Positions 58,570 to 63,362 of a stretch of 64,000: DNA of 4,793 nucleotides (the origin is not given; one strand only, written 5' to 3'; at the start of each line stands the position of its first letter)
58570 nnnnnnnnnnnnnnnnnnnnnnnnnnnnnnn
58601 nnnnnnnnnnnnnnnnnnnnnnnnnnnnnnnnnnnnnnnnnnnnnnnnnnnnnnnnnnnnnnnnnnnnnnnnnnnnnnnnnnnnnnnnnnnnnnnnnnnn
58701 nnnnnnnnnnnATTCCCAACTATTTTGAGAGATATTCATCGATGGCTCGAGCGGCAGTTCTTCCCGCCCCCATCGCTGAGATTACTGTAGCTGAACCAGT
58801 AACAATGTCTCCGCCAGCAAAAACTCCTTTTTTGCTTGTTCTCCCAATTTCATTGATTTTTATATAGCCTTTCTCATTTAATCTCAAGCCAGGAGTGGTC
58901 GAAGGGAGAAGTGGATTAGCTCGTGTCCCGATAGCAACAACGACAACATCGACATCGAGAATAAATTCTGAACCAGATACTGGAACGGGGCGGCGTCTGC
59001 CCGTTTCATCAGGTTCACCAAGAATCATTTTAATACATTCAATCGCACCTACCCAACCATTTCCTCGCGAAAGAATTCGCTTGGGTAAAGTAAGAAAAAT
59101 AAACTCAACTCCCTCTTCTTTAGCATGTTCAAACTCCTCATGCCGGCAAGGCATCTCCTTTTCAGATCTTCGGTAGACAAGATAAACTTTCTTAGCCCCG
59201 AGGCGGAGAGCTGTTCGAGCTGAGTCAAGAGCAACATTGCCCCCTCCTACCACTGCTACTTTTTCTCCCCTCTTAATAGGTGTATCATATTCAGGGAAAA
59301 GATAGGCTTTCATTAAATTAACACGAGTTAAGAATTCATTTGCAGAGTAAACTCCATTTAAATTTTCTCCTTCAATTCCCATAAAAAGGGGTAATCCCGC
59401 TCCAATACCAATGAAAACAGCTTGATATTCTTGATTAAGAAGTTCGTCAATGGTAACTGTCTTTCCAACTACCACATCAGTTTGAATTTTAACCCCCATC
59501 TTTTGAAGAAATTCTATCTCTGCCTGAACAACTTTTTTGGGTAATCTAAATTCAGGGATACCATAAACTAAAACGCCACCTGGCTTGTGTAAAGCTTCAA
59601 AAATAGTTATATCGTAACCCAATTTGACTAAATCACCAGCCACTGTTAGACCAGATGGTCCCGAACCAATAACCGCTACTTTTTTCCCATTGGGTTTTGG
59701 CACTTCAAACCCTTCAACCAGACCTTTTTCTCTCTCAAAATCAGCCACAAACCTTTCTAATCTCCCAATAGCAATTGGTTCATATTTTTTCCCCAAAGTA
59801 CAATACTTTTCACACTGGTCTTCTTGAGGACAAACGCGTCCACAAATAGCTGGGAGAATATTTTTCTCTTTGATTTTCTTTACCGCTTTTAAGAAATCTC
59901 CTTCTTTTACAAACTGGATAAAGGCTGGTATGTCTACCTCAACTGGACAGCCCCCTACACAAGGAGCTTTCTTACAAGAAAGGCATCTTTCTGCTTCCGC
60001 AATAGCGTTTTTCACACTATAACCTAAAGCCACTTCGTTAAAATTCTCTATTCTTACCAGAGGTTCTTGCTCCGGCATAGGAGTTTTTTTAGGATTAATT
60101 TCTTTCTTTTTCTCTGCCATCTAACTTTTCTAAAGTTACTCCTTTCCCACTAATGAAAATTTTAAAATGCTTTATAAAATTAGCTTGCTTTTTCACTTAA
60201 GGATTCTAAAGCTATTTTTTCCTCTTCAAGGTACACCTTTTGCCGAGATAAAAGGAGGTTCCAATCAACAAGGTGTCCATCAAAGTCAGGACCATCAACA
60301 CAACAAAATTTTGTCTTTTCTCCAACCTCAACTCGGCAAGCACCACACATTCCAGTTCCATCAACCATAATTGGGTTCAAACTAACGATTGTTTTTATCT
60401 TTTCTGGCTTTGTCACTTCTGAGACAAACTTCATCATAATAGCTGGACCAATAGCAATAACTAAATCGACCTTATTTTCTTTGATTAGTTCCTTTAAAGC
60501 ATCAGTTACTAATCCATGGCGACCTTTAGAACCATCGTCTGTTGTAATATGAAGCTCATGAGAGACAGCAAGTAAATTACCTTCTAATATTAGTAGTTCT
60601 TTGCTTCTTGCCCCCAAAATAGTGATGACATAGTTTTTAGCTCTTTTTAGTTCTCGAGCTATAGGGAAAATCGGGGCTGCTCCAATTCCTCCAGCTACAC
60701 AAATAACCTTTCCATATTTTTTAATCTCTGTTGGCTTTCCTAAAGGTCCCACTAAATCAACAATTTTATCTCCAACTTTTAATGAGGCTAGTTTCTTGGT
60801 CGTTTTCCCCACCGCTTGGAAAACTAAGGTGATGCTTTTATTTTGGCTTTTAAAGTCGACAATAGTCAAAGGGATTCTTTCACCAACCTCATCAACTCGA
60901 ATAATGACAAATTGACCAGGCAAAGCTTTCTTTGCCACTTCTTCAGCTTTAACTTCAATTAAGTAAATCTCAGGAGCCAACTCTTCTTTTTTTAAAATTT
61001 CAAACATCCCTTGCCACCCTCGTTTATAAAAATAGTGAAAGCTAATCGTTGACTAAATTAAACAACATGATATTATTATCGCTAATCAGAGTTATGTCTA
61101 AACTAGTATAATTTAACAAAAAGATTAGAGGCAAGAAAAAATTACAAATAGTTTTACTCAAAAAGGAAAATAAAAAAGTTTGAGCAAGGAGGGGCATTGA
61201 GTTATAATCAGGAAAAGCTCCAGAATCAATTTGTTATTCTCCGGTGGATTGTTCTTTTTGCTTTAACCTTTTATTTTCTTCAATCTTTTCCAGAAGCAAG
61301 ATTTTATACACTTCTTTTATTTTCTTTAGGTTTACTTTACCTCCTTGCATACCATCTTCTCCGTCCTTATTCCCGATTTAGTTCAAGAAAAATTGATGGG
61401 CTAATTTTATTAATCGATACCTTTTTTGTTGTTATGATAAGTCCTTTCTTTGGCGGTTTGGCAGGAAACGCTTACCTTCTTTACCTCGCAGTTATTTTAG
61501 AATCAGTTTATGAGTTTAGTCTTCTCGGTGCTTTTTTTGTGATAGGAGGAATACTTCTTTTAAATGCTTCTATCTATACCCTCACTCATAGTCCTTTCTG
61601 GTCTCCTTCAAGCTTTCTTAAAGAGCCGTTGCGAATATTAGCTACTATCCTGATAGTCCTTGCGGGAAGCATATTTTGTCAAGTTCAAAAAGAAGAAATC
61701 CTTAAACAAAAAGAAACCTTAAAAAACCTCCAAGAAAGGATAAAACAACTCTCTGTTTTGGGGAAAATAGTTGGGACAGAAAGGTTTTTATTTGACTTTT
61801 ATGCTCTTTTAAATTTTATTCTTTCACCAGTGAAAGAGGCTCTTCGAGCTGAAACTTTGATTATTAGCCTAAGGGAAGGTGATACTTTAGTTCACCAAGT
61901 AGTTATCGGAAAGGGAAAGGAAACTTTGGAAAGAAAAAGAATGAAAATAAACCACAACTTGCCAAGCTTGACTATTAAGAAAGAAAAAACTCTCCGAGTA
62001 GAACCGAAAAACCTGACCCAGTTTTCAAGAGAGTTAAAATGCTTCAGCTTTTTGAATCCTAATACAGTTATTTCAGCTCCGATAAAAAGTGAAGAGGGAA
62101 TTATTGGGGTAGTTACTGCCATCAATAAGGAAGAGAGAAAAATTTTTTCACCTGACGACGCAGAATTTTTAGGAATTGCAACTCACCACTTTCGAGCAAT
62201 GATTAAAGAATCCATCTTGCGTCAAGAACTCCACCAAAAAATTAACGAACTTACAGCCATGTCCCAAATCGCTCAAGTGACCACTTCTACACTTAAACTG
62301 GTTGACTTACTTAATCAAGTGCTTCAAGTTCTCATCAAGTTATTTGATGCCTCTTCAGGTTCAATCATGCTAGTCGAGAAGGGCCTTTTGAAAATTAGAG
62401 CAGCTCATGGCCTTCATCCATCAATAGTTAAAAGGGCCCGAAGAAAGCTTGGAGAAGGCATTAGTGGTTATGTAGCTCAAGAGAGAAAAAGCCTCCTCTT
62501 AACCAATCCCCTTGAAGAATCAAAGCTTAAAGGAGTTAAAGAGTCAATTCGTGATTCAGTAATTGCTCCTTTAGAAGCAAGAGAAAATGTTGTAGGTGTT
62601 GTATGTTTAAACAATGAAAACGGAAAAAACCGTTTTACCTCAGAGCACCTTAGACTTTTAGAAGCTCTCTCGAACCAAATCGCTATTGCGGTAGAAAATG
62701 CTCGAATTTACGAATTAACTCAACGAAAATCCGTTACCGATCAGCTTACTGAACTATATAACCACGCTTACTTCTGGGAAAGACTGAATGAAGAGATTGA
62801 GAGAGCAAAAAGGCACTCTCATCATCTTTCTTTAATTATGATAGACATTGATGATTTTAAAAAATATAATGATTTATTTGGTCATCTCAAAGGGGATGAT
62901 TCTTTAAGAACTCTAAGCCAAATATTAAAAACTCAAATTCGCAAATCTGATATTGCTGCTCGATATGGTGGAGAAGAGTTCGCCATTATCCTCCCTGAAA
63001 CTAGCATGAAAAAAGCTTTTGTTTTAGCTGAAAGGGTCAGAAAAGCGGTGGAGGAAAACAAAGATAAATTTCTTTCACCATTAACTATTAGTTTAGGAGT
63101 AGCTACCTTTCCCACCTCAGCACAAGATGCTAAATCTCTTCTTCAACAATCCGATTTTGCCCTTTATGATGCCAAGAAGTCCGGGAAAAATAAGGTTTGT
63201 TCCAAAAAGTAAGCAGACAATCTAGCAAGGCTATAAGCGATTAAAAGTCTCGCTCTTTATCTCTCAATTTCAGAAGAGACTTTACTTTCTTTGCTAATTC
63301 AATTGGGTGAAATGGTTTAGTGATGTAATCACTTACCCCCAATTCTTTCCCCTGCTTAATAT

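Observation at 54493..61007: Split three-gene activase system (two DUF2229-like proteins + BadF/BcrA-type ATPase) wedged between an ApbE flavin transferase and NfnAB-like bifurcating oxidoreductase genes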

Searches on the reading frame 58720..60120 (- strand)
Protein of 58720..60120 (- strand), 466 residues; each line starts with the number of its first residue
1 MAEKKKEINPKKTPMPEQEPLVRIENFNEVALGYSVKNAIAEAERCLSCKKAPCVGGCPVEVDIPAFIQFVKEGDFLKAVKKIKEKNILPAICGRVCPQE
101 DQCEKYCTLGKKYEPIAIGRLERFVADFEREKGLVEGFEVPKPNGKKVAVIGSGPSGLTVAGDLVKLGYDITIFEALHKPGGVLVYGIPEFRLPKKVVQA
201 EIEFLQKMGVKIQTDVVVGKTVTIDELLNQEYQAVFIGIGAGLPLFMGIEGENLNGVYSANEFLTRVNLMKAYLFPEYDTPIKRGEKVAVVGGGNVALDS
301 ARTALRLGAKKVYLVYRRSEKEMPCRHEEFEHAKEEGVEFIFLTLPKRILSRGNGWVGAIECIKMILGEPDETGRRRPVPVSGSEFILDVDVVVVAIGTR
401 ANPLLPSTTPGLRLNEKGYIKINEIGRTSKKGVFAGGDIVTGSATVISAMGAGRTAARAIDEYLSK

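Call 3: search_protein_families(library=pfam, proteins=[window:58720-60120:-], max_evalue=0.01)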
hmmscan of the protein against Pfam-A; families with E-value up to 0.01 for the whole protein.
window:58720-60120:- (466 aa): 14 families
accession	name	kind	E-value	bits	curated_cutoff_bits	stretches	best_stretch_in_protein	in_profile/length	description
PF14691.11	Fer4_20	-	9e-44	148.3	25.8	1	23-133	1-112/113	Dihydroprymidine dehydrogenase domain II, 4Fe-4S cluster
PF07992.20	Pyr_redox_2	-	1.2e-36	127.1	26.1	1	146-453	1-291/291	Pyridine nucleotide-disulphide oxidoreductase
PF00070.33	Pyr_redox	-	1.8e-13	51.2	22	2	287-358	1-75/82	Pyridine nucleotide-disulphide oxidoreductase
PF13738.12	Pyr_redox_3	-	4.4e-07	29.9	30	1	283-322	162-200/305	Pyridine nucleotide-disulphide oxidoreductase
PF13241.12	NAD_binding_7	-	2.8e-06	28.3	22.1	1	284-347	6-71/104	Putative NAD(P)-binding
PF01262.27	AlaDh_PNT_C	-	3.9e-06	26.9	23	1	260-313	5-56/214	Alanine dehydrogenase/PNT, C-terminal domain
PF13450.12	NAD_binding_8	-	6.8e-06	26.7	21.9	1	150-182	1-33/68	NAD(P)-binding Rossmann-like domain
PF03807.23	F420_oxidored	-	3.5e-05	24.8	21.6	0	287-331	1-45/94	NADP oxidoreductase coenzyme F420-dependent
PF01266.30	DAO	-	0.00012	22.1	27.9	1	147-181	1-35/353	FAD dependent oxidoreductase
PF01946.23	Thi4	-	0.00013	21.7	26.2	1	147-214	19-86/235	Thi4 family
PF03486.20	HI0933_like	-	0.0003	20.8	50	0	147-181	2-36/244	HI0933-like protein Rossmann domain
PF02826.25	2-Hacid_dh_C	-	0.00034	20.5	25.1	0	284-333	35-88/178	D-isomer specific 2-hydroxyacid dehydrogenase, NAD binding domain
PF12831.13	FAD_oxidored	-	0.0014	18.5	27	0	148-187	2-41/416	FAD dependent oxidoreductase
PF01494.25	FAD_binding_3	-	0.0078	15.9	22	0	147-178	3-34/349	FAD binding domain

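Call 4: search_protein_families(library=ncbifam, proteins=[window:58720-60120:-], max_evalue=0.01)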
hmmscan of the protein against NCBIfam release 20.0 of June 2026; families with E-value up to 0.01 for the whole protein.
window:58720-60120:- (466 aa): 75 families (the best 25 are shown)
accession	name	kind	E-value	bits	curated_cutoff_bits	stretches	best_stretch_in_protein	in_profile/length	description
NF009414.0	PRK12778.1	equivalog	3.4e-214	713.3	1103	1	3-466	287-751/752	bifunctional dihydroorotate dehydrogenase B NAD binding subunit/NADPH-dependent glutamate synthase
TIGR01316.1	gltA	equivalog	1.2e-183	611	471.75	1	23-464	5-449/449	NADPH-dependent glutamate synthase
NF009413.0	PRK12775.1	equivalog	6e-167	557.3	1895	1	4-465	291-755/1006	putative trifunctional 2-polyprenylphenol hydroxylase/glutamate synthase subunit beta/ferritin domain-containing protein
NF009410.0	PRK12771.1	subfamily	3.4e-120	402.3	516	2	52-465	48-446/566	NAD(P)-binding protein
NF009454.0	PRK12814.1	equivalog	1e-117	394.2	916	2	51-465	101-501/657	putative NADPH-dependent glutamate synthase small subunit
NF009415.0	PRK12779.1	equivalog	4.1e-114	382.4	1519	1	51-461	207-623/944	putative bifunctional glutamate synthase subunit beta/2-polyprenylphenol hydroxylase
TIGR01318.1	gltD_gamma_fam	subfamily_domain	7.6e-114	380.8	482.95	1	22-464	18-465/467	glutamate synthase, small subunit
NF009408.0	PRK12769.1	equivalog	3.7e-106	355.8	1003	1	18-465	198-652/659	formate-dependent uric acid utilization protein AegA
NF009451.0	PRK12809.1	equivalog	1.5e-95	320.8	1154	1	23-460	187-630/639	formate-dependent uric acid utilization protein YgfT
NF010590.0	PRK13984.1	equivalog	1.4e-94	317.4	946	1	9-466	155-608/611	putative oxidoreductase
TIGR03315.1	Se_ygfK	equivalog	1.1e-90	304.5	835.3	1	47-460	440-835/1012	putative selenate reductase subunit YgfK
NF009409.0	PRK12770.1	subfamily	9.9e-85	284.7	343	1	140-465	13-351/360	putative glutamate synthase subunit beta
TIGR01317.1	GOGAT_sm_gam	subfamily_domain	3.8e-78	263.5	447.7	1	13-464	11-478/485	glutamate synthase small subunit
NF045663.1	diclust_near_Sec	equivalog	5.9e-46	156.9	530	3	44-241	10-199/759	pyridine nucleotide-disulfide oxidoreductase/dicluster-binding protein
TIGR01292.1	TRX_reduct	equivalog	4.3e-21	75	343.45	1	279-464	135-300/300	thioredoxin-disulfide reductase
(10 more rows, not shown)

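Call 73: search_solved_structures(query=window:58720-60120:-, max_evalue=1e-30)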
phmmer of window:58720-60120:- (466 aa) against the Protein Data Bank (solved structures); distinct sequences matched with E-value up to 1e-30: 12.
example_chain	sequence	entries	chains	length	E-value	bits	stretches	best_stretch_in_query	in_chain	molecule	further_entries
4ylf_B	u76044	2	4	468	7.7e-185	618.8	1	11-465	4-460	Dihydropyrimidine dehydrogenase subunit A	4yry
5jca_L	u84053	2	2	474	6.7e-166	556.3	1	12-466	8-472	NADH-dependent Ferredoxin:NADP Oxidoreductase (NfnI) subunit alpha | NADH-dependent Ferredoxin:NADP Oxidoreductase subunit alpha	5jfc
5vj7_A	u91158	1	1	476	2e-148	498.8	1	11-466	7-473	Oxidoreductase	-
9n5u_A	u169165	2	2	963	7e-103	348.6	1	52-464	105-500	NfnA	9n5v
9bov_A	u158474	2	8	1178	9.2e-101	341.6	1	48-464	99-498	Molybdopterin oxidoreductase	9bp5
8oh5_C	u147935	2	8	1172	1.1e-81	278.8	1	48-465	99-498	Formate dehydrogenase-O, major subunit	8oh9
6s6s_G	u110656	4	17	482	1.9e-75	258.1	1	15-464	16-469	Glutamate synthase [NADPH] small chain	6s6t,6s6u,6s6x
2vdc_G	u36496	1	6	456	8.5e-74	252.7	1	26-464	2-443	GLUTAMATE SYNTHASE [NADPH] SMALL CHAIN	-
1h7x_A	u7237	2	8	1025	5.1e-59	204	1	27-464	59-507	DIHYDROPYRIMIDINE DEHYDROGENASE | Dihydropyrimidine dehydrogenase [NADP(+)]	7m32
7m31_A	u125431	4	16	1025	5.1e-59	204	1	27-464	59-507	Dihydropyrimidine dehydrogenase [NADP(+)]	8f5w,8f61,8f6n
1gt8_A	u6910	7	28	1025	5.1e-59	204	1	27-464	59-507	DIHYDROPYRIMIDINE DEHYDROGENASE | Dihydropyrimidine dehydrogenase [NADP(+)]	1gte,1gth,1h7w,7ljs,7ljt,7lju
7mfm_I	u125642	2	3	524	9.7e-52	180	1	12-464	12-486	Glutamate synthase (NADPH) small chain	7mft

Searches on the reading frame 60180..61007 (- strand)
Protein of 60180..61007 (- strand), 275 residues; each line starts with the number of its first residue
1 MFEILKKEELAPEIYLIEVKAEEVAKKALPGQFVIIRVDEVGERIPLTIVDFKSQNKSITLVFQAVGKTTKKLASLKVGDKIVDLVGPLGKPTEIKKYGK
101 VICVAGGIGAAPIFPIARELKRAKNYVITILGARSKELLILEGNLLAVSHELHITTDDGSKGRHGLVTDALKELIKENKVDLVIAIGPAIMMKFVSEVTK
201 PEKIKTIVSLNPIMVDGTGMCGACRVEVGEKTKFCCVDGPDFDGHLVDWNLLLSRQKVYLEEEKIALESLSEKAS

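Call 3: search_protein_families(library=pfam, proteins=[window:60180-61007:-], max_evalue=0.01)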
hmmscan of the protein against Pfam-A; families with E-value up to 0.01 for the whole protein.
window:60180-61007:- (275 aa): 3 families
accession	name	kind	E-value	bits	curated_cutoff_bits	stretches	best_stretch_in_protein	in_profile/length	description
PF10418.14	DHODB_Fe-S_bind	-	5.2e-12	45.7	23.9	1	211-247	1-40/41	Iron-sulfur cluster binding domain of dihydroorotate dehydrogenase B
PF00175.26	NAD_binding_1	-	3.7e-05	24.8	22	1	104-196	2-108/109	Oxidoreductase NAD-binding domain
PF00970.30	FAD_binding_6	-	0.00089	20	21.1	1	4-91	4-96/99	Oxidoreductase FAD-binding domain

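Call 4: search_protein_families(library=ncbifam, proteins=[window:60180-61007:-], max_evalue=0.01)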
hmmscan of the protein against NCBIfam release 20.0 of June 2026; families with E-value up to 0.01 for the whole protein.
window:60180-61007:- (275 aa): 19 families
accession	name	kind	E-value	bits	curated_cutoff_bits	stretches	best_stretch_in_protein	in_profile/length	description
NF004862.0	PRK06222.1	subfamily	3.4e-124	413.9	220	1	1-273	1-274/281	sulfide/dihydroorotate dehydrogenase-like FAD/NAD-binding protein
NF009414.0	PRK12778.1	equivalog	1.2e-114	384.2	1103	1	1-271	1-272/752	bifunctional dihydroorotate dehydrogenase B NAD binding subunit/NADPH-dependent glutamate synthase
NF009413.0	PRK12775.1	equivalog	3.3e-90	303.3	1895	1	1-269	1-270/1006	putative trifunctional 2-polyprenylphenol hydroxylase/glutamate synthase subunit beta/ferritin domain-containing protein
NF009415.0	PRK12779.1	equivalog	2e-66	224.6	1519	1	3-265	652-936/944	putative bifunctional glutamate synthase subunit beta/2-polyprenylphenol hydroxylase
NF000796.0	PRK00054.1-1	equivalog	3.5e-48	164.1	224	1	26-246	27-234/254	dihydroorotate dehydrogenase electron transfer subunit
NF000798.0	PRK00054.1-3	equivalog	3.9e-42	144.6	219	1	3-246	9-241/244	dihydroorotate dehydrogenase electron transfer subunit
NF000799.0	PRK00054.1-4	equivalog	2.6e-38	131.6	314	1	4-243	9-252/258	dihydroorotate dehydrogenase electron transfer subunit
NF000797.0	PRK00054.1-2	equivalog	2.4e-36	125.4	270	1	3-243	18-261/267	dihydroorotate dehydrogenase electron transfer subunit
NF004470.0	PRK05802.1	equivalog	8.3e-24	84.2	313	1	3-235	69-314/330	sulfide/dihydroorotate dehydrogenase-like FAD/NAD-binding protein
TIGR02911.1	sulfite_red_B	equivalog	9.8e-22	77.3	288.6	1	24-243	27-252/261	anaerobic sulfite reductase subunit AsrB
NF006220.0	PRK08345.1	subfamily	1.5e-19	70.3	395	1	5-242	16-282/294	cytochrome-c3 hydrogenase subunit gamma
NF040830.1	sulfhyd_ShyC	equivalog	1.1e-15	57.6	600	2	23-117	32-127/288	NAD(P)-dependent hydrogenase/sulfhydrogenase 2 subunit gamma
NF040835.1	sulfhyd_HydG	equivalog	2.3e-14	53.3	650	1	14-242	34-279/292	NADPH-dependent hydrogenase/sulfhydrogenase 1 subunit gamma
NF040810.1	BenC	equivalog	3.1e-09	36.5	430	1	8-206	113-322/333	benzoate 1,2-dioxygenase electron transfer component BenC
NF005128.0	PRK06567.1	equivalog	0.00013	20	1072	1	40-129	838-923/1031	putative bifunctional glutamate synthase subunit beta/2-polyprenylphenol hydroxylase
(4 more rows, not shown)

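Call 74: search_solved_structures(query=window:60180-61007:-, max_evalue=1e-10)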
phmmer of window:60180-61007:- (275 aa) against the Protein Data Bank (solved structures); distinct sequences matched with E-value up to 1e-10: 8.
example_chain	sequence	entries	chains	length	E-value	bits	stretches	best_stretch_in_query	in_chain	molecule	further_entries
5jca_S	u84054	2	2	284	2.6e-97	328.5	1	1-270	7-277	NADH-dependent Ferredoxin:NADP Oxidoreductase (NfnI) subunit beta | NADH-dependent Ferredoxin:NADP Oxidoreductase subunit beta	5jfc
4ylf_A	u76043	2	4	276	1.5e-81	276.9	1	3-269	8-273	Dihydroorotate dehydrogenase B (NAD(+)), electron transfer subunit homolog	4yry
5vj7_B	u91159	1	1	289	1.2e-53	185.3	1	1-273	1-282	Ferredoxin-NADP(+) reductase subunit alpha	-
5ksw_B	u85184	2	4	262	6.4e-24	88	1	2-244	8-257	Dihydroorotate dehydrogenase B (NAD(+)), electron transfer subunit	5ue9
1ep1_B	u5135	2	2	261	3.4e-23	85.6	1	2-244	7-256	DIHYDROOROTATE DEHYDROGENASE B (PYRK SUBUNIT)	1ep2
1ep3_B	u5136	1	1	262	3.5e-23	85.6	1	2-244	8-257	DIHYDROOROTATE DEHYDROGENASE B (PYRK SUBUNIT)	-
3lrx_A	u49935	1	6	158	4.3e-13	52.5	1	76-218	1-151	Putative hydrogenase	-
9nez_C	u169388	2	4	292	2.2e-11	46.9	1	13-243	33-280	Sulfhydrogenase 1 subunit gamma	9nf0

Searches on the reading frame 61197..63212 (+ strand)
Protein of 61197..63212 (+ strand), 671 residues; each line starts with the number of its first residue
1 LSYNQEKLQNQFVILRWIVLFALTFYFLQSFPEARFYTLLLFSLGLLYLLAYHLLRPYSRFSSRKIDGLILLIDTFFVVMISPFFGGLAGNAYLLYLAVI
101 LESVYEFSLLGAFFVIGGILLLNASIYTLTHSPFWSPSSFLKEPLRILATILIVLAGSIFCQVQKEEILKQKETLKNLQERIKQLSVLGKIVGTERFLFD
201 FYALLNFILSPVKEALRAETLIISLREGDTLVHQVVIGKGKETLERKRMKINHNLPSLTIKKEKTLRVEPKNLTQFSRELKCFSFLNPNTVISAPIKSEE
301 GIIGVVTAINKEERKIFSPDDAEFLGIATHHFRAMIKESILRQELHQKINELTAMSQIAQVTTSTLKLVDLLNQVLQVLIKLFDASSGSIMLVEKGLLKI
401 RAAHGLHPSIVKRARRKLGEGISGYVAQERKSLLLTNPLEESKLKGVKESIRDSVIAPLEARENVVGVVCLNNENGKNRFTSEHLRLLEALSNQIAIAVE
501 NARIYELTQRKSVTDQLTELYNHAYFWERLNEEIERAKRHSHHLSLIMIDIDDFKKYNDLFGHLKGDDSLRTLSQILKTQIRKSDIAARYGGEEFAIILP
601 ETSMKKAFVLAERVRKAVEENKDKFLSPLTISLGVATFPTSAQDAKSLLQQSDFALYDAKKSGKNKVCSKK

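Call 3: search_protein_families(library=pfam, proteins=[window:61197-63212:+], max_evalue=0.01)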
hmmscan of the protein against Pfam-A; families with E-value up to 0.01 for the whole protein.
window:61197-63212:+ (671 aa): 5 families
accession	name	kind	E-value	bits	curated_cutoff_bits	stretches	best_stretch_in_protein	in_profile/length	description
PF00990.26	GGDEF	-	2.1e-48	164.6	23.8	1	513-666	2-161/161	Diguanylate cyclase, GGDEF domain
PF13185.12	GAF_2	-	3.8e-22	79.4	28.6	1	368-500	4-136/136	GAF domain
PF01590.32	GAF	-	4.4e-21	76.2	22.4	2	368-499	2-133/133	GAF domain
PF13492.12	GAF_3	-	6.9e-20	72.2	27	2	370-501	4-129/129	GAF domain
PF15714.11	SpoVT_C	-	0.00011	22.7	27.5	0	428-493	54-121/128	Stage V sporulation protein T C-terminal, transcription factor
